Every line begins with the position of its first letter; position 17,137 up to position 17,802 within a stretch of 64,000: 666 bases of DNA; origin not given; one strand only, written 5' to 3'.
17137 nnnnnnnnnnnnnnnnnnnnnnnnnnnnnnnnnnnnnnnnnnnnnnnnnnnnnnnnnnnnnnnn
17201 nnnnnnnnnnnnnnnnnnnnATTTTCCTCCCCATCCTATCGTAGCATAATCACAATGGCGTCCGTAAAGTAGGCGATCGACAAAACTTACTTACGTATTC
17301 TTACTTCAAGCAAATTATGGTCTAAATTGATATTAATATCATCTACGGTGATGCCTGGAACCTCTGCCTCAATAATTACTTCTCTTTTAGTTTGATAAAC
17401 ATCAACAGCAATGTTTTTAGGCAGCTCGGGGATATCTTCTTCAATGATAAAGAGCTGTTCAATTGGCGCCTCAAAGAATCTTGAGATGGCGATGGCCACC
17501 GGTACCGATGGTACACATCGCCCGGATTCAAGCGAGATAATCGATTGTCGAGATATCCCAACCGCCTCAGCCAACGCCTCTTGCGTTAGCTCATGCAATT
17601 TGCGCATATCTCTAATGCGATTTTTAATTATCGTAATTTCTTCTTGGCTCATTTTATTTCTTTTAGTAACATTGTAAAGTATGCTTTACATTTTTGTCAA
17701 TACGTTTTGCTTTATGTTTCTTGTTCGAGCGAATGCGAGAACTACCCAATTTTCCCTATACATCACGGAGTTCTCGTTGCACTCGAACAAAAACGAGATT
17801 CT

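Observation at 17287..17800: HTH-XRE fused to a truncated alpha-crystallin domain directly upstream of clpB: candidate thermosensing regulator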

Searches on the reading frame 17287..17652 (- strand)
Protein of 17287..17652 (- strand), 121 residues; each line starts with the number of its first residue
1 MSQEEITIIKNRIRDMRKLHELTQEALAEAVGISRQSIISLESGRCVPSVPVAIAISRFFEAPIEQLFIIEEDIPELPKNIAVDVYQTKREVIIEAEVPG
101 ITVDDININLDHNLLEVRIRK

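Call 3: search_protein_families(library=pfam, proteins=[window:17287-17652:-], max_evalue=1)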
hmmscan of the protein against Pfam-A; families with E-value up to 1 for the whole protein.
window:17287-17652:- (121 aa): 11 families
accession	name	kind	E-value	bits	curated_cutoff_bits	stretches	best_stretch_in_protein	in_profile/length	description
PF01381.28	HTH_3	-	2.8e-12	46.9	23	1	13-66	1-54/55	Helix-turn-helix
PF13560.12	HTH_31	-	6.5e-09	36.4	27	1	12-65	5-59/64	Helix-turn-helix domain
PF12844.13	HTH_19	-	8.5e-09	35.6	30.2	1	11-68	2-59/64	Helix-turn-helix domain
PF13443.12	HTH_26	-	0.00028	21.5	22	1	12-73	1-63/63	Cro/C1-type HTH DNA-binding domain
PF04545.22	Sigma70_r4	-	0.0053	16.7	24.1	1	16-42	15-41/50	Sigma-70, region 4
PF04969.22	CS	-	0.032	15.7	21.3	1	84-119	4-41/78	CS domain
PF13545.12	HTH_Crp_2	-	0.037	14.4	27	1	21-38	22-39/70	Crp-like helix-turn-helix domain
PF15943.11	YdaS_toxin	-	0.057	13.7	30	1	24-58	11-45/65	Bacterial toxin YdaS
PF17762.8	HTH_ParB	-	0.083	13.5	22.6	1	14-38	13-37/102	ParB HTH domain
PF05269.17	Phage_CII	-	0.14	12.8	21.3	1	16-59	18-60/91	Bacteriophage CII protein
PF13413.12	HTH_25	-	0.25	11.6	24.6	1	13-45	2-34/62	Helix-turn-helix domain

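Call 4: search_protein_families(library=ncbifam, proteins=[window:17287-17652:-], max_evalue=1)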
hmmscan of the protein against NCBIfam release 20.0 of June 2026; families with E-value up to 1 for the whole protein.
window:17287-17652:- (121 aa): 21 families
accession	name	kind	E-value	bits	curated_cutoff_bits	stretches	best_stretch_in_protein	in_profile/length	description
NF041951.1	phage_RstR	subfamily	2.7e-10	40.5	80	1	9-84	3-77/108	RstR family transcriptional repressor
TIGR03070.1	couple_hipB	subfamily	2e-08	34.1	71.65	1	10-45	4-39/58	type II toxin-antitoxin system Y4mF family antitoxin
NF003162.0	PRK04140.1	equivalog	3.4e-07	29.6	263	1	10-72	128-190/317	transcriptional regulator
NF006015.0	PRK08154.1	subfamily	5.3e-07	29.1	204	1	8-72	30-94/314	anaerobic benzoate catabolism transcriptional regulator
NF052239.1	antitox_spr1629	equivalog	2.7e-06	26.7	335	1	11-74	5-66/377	spr1629 family repressor/antitoxin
NF042420.1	Hsp18_Clos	equivalog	5.2e-06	26.6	195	1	69-118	33-80/147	heat shock protein Hsp18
NF007257.0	PRK09706.1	subfamily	1.3e-05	25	101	1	8-92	5-92/135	transcriptional repressor DicA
NF007408.0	PRK09943.1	equivalog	3.5e-05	23.4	211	1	1-79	1-77/185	HTH-type transcriptional regulator PuuR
NF041800.1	Hsp20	equivalog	5.2e-05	22.9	140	1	83-118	76-111/162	archaeal heat shock protein Hsp20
TIGR00270.2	TIGR00270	equivalog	8.2e-05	22.5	110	1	10-59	77-126/159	multiprotein bridging factor aMBF1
NF047948.1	male_kill_WMK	equivalog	0.0001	21.9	300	1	9-73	163-227/300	WO male-killing family protein Wmk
NF041575.1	antitoxPezA_Strep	equivalog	0.00013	22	290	1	9-58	2-51/158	type II toxin-antitoxin system antitoxin PezA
NF041799.1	Hsp14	equivalog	0.00013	21.9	100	1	82-119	20-57/118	archaeal heat shock protein Hsp14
TIGR03830.1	CxxCG_CxxCG_HTH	subfamily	0.00016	21.4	61.8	1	6-52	63-109/127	type II TA system antitoxin MqsA family protein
NF047542.1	telomere_Tap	equivalog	0.00053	18.8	600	1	12-66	22-75/695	telomere-associated protein Tap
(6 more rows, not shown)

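Call 6: find_homologous_proteins(query=window:17287-17652:-, max_evalue=0.001)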
Query window:17287-17652:- (121 aa): 1 proteins with E <= 0.001 among 18 candidates.
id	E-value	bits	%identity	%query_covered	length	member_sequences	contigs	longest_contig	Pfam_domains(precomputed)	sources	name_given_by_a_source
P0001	4.2e-68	244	100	100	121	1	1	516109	PF12844.14,PF01381.29,PF13560.13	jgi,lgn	jgi:putative transcriptional regulator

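Call 9: search_solved_structures(query=window:17287-17652:-, max_evalue=1, show_alignments=3)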
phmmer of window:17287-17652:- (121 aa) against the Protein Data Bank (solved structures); distinct sequences matched with E-value up to 1: 32.
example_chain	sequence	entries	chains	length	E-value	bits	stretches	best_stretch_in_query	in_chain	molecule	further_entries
9k3w_A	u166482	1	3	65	1.7e-10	44.3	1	10-69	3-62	Transcriptional regulator, PbsX family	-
1utx_A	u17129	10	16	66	3.9e-05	27.1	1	9-69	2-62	CYLR2 | cytolysin regulator 2 | PUTATIVE TRANSCRIPTION REGULATOR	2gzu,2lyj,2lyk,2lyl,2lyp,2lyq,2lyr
2xiu_A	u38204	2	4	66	3.9e-05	27.1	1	9-69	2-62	CYLR2 | CYLR2 SYNONYM CYTOLYSIN REPRESSOR 2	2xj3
8tac_A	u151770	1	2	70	0.00012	25.4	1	8-52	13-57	DBP48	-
2p5t_A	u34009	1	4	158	0.001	22.5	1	10-61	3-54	Putative transcriptional regulator PezA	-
4ghj_A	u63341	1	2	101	0.0015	22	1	9-70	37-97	Probable transcriptional regulator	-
9sf2_A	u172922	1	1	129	0.017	18.6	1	12-74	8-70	Transcriptional regulator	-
1y9q_A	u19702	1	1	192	0.017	18.5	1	9-106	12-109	transcriptional regulator, HTH_3 family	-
2k9q_A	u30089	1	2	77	0.019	18.4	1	11-68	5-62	uncharacterized protein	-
7t5u_A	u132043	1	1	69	0.039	17.4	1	8-46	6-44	Helix-turn-helix domain-containing protein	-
1adr_A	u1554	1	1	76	0.13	15.8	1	8-65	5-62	P22 C2 REPRESSOR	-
2r1j_L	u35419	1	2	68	0.14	15.6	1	8-62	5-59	Repressor protein C2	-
3jxb_C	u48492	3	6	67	0.14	15.6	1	8-62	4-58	Repressor protein C2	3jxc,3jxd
3w1z_A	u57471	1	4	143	0.2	15.1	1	81-116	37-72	Heat shock protein 16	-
3lfp_A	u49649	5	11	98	0.2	15.1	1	11-77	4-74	Csp231I C protein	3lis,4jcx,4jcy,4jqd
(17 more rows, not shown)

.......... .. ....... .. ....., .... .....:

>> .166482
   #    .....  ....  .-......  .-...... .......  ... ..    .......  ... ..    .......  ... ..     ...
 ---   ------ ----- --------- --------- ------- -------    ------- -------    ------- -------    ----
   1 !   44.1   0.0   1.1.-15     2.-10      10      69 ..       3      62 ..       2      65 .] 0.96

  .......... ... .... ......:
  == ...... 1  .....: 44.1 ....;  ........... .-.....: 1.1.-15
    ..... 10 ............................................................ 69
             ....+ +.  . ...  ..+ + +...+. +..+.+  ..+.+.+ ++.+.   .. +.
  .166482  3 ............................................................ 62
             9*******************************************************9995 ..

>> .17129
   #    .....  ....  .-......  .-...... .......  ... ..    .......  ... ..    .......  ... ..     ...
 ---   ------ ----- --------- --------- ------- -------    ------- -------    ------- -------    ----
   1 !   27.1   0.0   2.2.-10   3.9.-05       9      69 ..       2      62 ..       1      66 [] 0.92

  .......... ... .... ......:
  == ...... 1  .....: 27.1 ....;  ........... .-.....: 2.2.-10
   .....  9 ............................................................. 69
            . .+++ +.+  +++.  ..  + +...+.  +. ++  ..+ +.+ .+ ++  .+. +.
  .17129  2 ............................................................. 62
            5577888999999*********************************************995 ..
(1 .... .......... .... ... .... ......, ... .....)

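Call 10: find_encoding_contigs(protein=P0001, flank=10000, max_places=6)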
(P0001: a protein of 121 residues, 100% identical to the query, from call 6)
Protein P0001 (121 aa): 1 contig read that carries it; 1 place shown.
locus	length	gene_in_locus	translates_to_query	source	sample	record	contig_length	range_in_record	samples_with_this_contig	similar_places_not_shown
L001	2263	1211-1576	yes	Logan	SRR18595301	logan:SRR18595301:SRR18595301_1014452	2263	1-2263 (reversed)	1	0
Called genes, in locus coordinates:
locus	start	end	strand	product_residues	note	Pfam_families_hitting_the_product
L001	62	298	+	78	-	PF02609:Exonuc_VII_S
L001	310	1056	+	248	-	PF12705:PDDEXK_1, PF01930:Cas_Cas4 (weak)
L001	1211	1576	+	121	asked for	PF12844:HTH_19, PF13560:HTH_31, PF01381:HTH_3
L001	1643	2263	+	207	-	?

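Call 16: search_protein_representatives(protein=window:17287-17652:-)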
Query: 121 residues. Proteins with E-value up to 0.001 (for the whole library): 6270; up to 1e-10: 173; up to 1e-30: 1. The best 150 are listed.
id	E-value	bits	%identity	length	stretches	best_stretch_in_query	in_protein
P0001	1.3e-68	244.1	100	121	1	1-121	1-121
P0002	3.0e-28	114.3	55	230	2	6-78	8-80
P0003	2.8e-27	111.2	27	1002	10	10-64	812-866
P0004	1.4e-23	99.4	29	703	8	10-69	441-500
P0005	2.2e-22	95.5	50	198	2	11-75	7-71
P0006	2.6e-22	95.2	33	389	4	9-80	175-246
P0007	2.8e-22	95.1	37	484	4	5-65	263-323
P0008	7.9e-22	93.7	32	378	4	9-63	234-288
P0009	2.5e-21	92.1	33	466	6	7-68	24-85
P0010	1.3e-20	89.8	28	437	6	4-69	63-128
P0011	4.3e-20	88.1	49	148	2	7-72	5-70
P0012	1.0e-19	86.9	48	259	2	1-77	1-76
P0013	1.1e-19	86.8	42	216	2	5-79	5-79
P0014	1.3e-19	86.5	34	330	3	9-68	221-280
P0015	3.0e-19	85.4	29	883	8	9-68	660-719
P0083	1.0e-12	64.3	37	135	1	9-120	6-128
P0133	1.9e-11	60.3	31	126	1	2-119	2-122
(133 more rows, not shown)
